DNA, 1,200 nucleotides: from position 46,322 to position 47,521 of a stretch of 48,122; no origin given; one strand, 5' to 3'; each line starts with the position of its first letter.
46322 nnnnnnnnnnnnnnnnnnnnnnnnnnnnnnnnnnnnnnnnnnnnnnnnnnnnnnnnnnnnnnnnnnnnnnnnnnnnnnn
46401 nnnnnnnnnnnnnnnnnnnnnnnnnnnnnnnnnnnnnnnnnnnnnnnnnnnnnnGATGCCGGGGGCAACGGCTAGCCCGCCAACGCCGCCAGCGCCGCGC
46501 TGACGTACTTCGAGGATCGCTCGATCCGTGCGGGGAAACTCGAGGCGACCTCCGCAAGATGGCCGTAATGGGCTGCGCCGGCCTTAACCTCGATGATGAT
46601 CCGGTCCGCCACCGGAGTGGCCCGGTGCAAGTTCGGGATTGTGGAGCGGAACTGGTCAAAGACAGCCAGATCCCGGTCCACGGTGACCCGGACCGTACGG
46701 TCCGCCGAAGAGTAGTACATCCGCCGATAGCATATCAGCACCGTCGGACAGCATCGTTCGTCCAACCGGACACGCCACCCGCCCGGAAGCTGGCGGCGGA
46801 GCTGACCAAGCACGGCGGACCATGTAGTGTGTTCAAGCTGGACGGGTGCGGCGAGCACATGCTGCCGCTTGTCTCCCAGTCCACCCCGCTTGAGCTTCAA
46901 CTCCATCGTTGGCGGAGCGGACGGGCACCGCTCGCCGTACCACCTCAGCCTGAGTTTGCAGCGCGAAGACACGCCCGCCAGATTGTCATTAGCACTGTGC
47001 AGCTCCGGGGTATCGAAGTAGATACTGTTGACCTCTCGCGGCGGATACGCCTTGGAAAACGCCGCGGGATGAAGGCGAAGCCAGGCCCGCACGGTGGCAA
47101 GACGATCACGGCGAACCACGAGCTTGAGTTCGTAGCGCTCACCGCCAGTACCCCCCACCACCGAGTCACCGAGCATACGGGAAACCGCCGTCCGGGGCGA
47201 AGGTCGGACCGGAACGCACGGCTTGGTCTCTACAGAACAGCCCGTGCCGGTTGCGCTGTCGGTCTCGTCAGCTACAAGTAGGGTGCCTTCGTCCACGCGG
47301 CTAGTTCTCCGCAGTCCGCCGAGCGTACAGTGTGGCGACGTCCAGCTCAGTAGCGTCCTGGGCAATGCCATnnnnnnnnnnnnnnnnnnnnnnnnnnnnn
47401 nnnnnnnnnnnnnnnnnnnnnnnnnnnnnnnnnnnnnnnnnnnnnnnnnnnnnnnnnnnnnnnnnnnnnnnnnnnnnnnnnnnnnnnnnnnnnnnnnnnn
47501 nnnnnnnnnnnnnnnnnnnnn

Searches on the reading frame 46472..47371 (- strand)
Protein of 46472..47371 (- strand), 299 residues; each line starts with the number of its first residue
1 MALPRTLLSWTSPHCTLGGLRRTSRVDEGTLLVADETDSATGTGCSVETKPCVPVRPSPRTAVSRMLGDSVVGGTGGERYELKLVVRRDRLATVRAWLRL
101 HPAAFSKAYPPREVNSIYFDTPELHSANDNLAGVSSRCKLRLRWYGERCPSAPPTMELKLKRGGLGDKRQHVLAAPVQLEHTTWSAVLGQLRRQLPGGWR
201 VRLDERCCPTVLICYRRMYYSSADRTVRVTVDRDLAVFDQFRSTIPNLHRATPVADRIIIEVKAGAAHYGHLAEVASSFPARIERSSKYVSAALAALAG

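Call 85: search_protein_families(library=pfam, proteins=[window:46472-47371:-], max_evalue=0.01)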
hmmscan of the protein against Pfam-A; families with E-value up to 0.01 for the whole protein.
window:46472-47371:- (299 aa): 1 family
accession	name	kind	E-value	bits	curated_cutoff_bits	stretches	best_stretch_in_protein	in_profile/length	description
PF09359.15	VTC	-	1.6e-23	83.9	23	1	79-293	2-231/235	VTC domain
